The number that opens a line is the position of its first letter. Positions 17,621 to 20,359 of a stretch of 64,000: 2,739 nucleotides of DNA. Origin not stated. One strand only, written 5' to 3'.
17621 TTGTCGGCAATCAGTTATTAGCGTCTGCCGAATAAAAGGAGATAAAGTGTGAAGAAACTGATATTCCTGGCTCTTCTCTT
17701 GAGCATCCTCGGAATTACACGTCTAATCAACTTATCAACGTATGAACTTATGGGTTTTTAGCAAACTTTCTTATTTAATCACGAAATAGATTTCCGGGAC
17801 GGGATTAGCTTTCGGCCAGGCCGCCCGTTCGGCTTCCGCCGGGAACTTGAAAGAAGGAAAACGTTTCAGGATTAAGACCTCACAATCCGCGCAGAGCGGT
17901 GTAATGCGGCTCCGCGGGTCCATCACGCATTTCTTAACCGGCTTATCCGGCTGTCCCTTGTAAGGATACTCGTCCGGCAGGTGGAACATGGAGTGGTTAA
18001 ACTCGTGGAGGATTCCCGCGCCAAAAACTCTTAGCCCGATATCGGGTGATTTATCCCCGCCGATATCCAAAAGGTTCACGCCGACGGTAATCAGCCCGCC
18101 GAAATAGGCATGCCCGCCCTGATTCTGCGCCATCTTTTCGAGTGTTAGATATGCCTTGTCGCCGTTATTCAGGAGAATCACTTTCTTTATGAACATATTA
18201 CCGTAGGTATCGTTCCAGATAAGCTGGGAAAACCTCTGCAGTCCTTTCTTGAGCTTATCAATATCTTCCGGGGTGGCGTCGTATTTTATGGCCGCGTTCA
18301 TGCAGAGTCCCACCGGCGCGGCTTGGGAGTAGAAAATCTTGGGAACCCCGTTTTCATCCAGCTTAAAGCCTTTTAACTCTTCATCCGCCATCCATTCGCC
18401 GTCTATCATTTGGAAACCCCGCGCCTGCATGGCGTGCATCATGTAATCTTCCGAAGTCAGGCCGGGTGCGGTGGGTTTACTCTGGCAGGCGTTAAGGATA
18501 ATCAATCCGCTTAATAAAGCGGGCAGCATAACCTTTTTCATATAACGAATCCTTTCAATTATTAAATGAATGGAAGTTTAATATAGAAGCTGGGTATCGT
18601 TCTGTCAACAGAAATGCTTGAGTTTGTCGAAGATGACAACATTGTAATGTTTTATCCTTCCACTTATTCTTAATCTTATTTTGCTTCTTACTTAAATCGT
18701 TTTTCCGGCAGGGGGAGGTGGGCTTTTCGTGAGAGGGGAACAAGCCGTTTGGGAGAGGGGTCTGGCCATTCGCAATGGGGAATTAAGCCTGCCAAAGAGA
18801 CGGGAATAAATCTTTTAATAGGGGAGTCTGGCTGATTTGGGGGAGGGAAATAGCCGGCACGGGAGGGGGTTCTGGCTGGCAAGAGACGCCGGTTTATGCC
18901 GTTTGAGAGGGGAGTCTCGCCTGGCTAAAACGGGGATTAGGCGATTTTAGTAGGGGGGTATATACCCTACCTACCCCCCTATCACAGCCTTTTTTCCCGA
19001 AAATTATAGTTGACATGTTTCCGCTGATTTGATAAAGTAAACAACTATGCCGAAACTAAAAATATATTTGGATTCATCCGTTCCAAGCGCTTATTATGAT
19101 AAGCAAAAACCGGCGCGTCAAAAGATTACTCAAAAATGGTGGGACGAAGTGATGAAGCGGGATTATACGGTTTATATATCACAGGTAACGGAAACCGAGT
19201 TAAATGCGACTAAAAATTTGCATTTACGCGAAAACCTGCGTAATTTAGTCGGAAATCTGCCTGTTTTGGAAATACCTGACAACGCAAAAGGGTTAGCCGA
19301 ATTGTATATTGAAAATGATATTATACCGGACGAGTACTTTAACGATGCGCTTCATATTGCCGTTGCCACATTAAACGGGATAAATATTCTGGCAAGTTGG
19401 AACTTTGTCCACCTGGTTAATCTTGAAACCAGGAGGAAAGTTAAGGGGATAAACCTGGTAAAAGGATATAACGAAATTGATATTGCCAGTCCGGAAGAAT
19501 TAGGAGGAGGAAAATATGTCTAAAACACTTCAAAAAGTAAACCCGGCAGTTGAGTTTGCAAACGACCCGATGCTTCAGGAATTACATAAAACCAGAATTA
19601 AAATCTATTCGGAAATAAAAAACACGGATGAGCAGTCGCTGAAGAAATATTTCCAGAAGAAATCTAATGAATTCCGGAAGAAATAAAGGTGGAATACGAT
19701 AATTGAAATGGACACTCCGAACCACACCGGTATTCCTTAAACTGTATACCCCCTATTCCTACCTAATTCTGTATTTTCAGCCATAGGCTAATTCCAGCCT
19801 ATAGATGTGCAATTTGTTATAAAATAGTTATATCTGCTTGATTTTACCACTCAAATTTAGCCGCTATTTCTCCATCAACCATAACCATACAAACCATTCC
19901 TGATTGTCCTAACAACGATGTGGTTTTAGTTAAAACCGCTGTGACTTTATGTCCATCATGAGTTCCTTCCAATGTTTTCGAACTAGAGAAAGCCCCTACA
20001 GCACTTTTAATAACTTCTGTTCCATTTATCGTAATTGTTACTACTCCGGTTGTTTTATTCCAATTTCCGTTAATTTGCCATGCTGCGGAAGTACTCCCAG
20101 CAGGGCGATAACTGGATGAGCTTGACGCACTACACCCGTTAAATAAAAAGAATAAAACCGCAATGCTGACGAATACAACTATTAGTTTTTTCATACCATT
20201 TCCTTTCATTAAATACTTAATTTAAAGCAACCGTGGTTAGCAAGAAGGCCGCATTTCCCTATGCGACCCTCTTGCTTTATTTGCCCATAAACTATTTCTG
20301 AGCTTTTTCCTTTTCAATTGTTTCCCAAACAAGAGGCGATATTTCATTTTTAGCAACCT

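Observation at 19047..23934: Low-GC accessory island: PIN_3-like gene with overlapping small ORF, two small lipoproteins and three domain-less proteins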

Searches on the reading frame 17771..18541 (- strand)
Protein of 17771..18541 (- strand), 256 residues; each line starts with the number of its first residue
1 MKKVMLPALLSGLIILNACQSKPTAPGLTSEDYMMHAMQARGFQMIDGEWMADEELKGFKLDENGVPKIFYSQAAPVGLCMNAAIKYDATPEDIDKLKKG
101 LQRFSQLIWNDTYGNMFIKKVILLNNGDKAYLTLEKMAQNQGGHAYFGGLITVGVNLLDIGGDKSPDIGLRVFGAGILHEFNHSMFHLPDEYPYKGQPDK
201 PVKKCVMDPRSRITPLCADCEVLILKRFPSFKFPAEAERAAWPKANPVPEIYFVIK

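Call 4: search_protein_families(library=pfam, proteins=[window:17771-18541:-], max_evalue=0.1)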
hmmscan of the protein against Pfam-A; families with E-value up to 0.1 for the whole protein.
window:17771-18541:- (256 aa): 1 family
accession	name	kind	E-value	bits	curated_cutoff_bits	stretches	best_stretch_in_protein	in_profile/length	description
PF09471.16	Peptidase_M64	-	0.061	12.9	26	1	177-210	146-178/302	IgA Peptidase M64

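Call 7: search_protein_families(library=padloc, proteins=[window:17771-18541:-], max_evalue=0.1)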
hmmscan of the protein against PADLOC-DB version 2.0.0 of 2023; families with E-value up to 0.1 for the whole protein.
window:17771-18541:- (256 aa): 0 families

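Call 8: search_protein_families(library=phrogs, proteins=[window:17771-18541:-], max_evalue=0.1)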
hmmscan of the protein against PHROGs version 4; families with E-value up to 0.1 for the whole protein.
window:17771-18541:- (256 aa): 0 families

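Call 9: search_protein_families(library=ncbifam, proteins=[window:17771-18541:-], max_evalue=0.1)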
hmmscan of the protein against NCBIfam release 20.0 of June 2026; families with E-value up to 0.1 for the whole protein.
window:17771-18541:- (256 aa): 2 families
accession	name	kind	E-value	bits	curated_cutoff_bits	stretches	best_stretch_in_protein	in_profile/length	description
NF053585.1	OMP_LP_YfiB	equivalog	0.0016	18.4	128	1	3-51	7-51/163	outer membrane lipoprotein YfiB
TIGR03296.1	M6dom_TIGR03296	domain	0.0017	18.3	110.8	1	177-202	170-196/286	M6 family metalloprotease domain-containing protein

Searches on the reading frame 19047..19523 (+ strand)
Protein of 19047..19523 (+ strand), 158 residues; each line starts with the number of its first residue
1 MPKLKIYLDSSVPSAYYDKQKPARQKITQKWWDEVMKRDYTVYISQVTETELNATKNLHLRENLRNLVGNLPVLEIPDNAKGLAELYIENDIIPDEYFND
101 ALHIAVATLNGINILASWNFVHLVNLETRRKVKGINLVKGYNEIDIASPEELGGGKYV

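Call 4: search_protein_families(library=pfam, proteins=[window:19047-19523:+], max_evalue=0.1)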
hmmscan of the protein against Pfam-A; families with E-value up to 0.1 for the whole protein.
window:19047-19523:+ (158 aa): 1 family
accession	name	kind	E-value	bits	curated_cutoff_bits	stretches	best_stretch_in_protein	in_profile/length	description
PF01850.27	PIN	-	7.3e-06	27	23.6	1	6-115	1-108/120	PIN domain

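Call 7: search_protein_families(library=padloc, proteins=[window:19047-19523:+], max_evalue=0.1)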
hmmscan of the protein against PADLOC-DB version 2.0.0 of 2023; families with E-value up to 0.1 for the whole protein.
window:19047-19523:+ (158 aa): 1 family
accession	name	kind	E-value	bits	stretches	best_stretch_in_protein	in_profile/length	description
PDLC02845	DpdE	-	0.0079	12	1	67-155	563-646/1293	DpdE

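Call 8: search_protein_families(library=phrogs, proteins=[window:19047-19523:+], max_evalue=0.1)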
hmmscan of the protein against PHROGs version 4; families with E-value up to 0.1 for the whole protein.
window:19047-19523:+ (158 aa): 1 family
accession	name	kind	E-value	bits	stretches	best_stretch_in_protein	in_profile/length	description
phrog_29757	-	other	0.079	13.5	0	46-93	133-180/201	transglycosylase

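Call 9: search_protein_families(library=ncbifam, proteins=[window:19047-19523:+], max_evalue=0.1)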
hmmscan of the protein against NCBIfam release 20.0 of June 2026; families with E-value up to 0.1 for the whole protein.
window:19047-19523:+ (158 aa): 0 families

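Call 15: find_encoding_contigs(protein=window:19047-19523:+, flank=10000, max_places=10)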
Protein window:19047-19523:+ (158 aa): no gene with exactly this product is on record in the collection.

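Call 75: search_solved_structures(query=window:19047-19520:+, max_evalue=10)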
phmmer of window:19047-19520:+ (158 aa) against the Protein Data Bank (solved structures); distinct sequences matched with E-value up to 10: 2.
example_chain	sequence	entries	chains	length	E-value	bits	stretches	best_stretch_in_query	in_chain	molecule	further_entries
9s6d_A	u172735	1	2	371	0.29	14.1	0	66-131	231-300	Clathrin heavy chain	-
9ex5_A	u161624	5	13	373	0.3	14.1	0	66-131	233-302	Clathrin heavy chain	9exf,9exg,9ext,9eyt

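Call 77: search_dna_similar(query=window:19047-19520:+, collection=plasmids, mode=protein, max_evalue=0.001, max_rows=15)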
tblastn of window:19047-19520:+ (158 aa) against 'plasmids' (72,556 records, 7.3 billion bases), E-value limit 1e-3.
Records with a match: 5; places in all: 5; records where one place covers at least 80% of the query: 5.
Best place of each record, by identity: <60% 5.
By first word of the organism name: Leptospira 3; Candidatus 1; Kovacikia 1.
By predicted mobility (MOB-suite, as given by PLSDB): non-mobilizable 5.
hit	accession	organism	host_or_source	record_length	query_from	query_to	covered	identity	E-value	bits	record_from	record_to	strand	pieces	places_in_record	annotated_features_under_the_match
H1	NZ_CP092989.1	Leptospira interrogans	Homo sapiens,blood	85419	5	152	94%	33.1%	1e-15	80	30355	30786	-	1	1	type II toxin-antitoxin system VapC family toxin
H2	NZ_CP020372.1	Candidatus Thiodictyon syntrophicum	meromictic lake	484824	3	156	97%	30.4%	2e-10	65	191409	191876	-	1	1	type II toxin-antitoxin system VapC family toxin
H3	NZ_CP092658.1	Leptospira kirschneri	Homo sapiens,blood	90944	5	152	94%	29.1%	2e-12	71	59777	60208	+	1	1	hypothetical protein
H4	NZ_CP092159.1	Leptospira interrogans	Homo sapiens,blood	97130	5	152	94%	29.1%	2e-12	71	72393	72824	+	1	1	hypothetical protein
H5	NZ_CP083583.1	Kovacikia minuta CCNUW1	cell culture,fresh water lake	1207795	23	154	84%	28.0%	3e-9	61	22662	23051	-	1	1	record has no annotation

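Call 78: get_annotated_region(hit=H1, flank=1200)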
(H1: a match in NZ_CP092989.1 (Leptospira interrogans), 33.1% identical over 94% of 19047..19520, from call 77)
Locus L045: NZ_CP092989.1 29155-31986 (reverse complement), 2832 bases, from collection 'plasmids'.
description: Leptospira interrogans strain FMAS_KG2 plasmid pLiSL47, complete sequence
organism: Leptospira interrogans (NCBI taxid 173)
taxonomy: Bacteria; Spirochaetota; Spirochaetia; Leptospirales; Leptospiraceae; Leptospira; Leptospira interrogans
host: -; source: Homo sapiens,blood; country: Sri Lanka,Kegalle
typing (MOB-suite, as given by PLSDB): non-mobilizable; replicon rep_cluster_216
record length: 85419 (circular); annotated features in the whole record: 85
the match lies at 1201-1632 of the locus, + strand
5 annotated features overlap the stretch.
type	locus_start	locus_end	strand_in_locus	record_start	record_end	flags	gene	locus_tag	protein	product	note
CDS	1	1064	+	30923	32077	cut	-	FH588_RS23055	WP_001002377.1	replication initiation factor domain-containing protein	GO:0006270 - DNA replication initiation [Evidence IEA]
CDS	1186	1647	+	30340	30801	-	-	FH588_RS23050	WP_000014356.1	type II toxin-antitoxin system VapC family toxin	-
CDS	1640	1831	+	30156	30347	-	-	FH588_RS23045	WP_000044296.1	hypothetical protein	-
CDS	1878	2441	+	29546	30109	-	-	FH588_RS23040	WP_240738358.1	hypothetical protein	-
CDS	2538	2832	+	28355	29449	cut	-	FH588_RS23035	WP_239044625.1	hypothetical protein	-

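Call 79: get_annotated_region(hit=H2, flank=1200)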
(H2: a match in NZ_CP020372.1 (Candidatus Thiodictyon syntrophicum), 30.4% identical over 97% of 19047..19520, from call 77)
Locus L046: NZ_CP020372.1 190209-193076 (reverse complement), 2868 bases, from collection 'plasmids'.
description: Candidatus Thiodictyon syntrophicum strain Cad16T plasmid pTs485, complete sequence
organism: Candidatus Thiodictyon syntrophicum (NCBI taxid 1166950)
taxonomy: Bacteria; Pseudomonadota; Gammaproteobacteria; Chromatiales; Chromatiaceae; Thiodictyon; Candidatus Thiodictyon syntrophicum
host: -; source: meromictic lake; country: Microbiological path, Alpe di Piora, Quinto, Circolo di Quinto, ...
typing (MOB-suite, as given by PLSDB): non-mobilizable
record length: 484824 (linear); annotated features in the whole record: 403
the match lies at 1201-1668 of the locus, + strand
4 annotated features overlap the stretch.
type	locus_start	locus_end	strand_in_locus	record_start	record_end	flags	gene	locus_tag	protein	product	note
CDS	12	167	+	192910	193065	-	-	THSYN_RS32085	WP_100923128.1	YgiT-type zinc finger protein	-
CDS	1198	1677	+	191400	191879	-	-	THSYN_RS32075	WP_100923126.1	type II toxin-antitoxin system VapC family toxin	-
CDS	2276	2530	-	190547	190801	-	-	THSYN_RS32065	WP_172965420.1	GlsB/YeaQ/YmgE family stress response membrane protein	-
CDS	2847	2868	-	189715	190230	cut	-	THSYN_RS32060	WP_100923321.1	hypothetical protein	-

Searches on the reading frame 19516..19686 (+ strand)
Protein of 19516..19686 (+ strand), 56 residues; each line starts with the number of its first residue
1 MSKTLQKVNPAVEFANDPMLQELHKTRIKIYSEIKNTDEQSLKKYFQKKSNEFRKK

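Call 4: search_protein_families(library=pfam, proteins=[window:19516-19686:+], max_evalue=0.1)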
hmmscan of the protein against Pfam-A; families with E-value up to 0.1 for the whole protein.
window:19516-19686:+ (56 aa): 3 families
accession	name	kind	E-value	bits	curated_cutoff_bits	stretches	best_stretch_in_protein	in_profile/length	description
PF04949.18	Transcrip_act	-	0.002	18.5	27.5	1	2-55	60-111/154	Transcriptional activator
PF08748.17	Phage_TAC_4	-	0.087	13.5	21.1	1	1-54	1-54/124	Phage tail assembly chaperone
PF20514.4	ROXA-like_wH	-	0.092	13.1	22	1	3-54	55-106/119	ROXA-like winged helix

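Call 7: search_protein_families(library=padloc, proteins=[window:19516-19686:+], max_evalue=0.1)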
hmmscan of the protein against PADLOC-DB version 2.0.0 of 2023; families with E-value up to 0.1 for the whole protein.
window:19516-19686:+ (56 aa): 0 families

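Call 8: search_protein_families(library=phrogs, proteins=[window:19516-19686:+], max_evalue=0.1)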
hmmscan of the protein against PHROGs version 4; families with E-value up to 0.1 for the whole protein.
window:19516-19686:+ (56 aa): 1 family
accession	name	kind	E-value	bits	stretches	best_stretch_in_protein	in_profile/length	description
phrog_16662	-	unknown function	0.062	14.4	1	20-53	7-41/52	-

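Call 9: search_protein_families(library=ncbifam, proteins=[window:19516-19686:+], max_evalue=0.1)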
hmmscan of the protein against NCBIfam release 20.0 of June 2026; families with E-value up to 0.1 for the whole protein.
window:19516-19686:+ (56 aa): 0 families

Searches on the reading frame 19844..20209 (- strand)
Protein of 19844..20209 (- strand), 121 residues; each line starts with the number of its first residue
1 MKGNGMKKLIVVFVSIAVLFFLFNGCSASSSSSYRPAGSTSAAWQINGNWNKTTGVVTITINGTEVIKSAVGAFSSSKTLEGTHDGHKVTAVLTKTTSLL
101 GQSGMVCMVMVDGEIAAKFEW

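Call 4: search_protein_families(library=pfam, proteins=[window:19844-20209:-], max_evalue=0.1)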
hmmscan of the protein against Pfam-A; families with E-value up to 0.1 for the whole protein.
window:19844-20209:- (121 aa): 1 family
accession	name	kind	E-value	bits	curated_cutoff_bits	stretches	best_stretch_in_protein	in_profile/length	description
PF09049.15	SNN_transmemb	-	0.011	16.2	25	0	51-60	6-15/32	Stannin transmembrane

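Call 7: search_protein_families(library=padloc, proteins=[window:19844-20209:-], max_evalue=0.1)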
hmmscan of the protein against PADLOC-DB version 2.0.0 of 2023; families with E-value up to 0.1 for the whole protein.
window:19844-20209:- (121 aa): 0 families

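Call 8: search_protein_families(library=phrogs, proteins=[window:19844-20209:-], max_evalue=0.1)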
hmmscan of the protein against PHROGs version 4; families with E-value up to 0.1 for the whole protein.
window:19844-20209:- (121 aa): 4 families
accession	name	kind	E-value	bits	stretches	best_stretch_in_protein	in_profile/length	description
phrog_36807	-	unknown function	0.0057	17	1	7-63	4-59/283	-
phrog_2316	-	unknown function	0.012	16.4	1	6-90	1-83/191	-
phrog_9078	-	unknown function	0.042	14.7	1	7-49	1-34/115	-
phrog_21542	-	unknown function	0.098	13.6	0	63-84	24-45/65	-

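Call 9: search_protein_families(library=ncbifam, proteins=[window:19844-20209:-], max_evalue=0.1)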
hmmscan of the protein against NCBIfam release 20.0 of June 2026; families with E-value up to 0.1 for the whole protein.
window:19844-20209:- (121 aa): 0 families
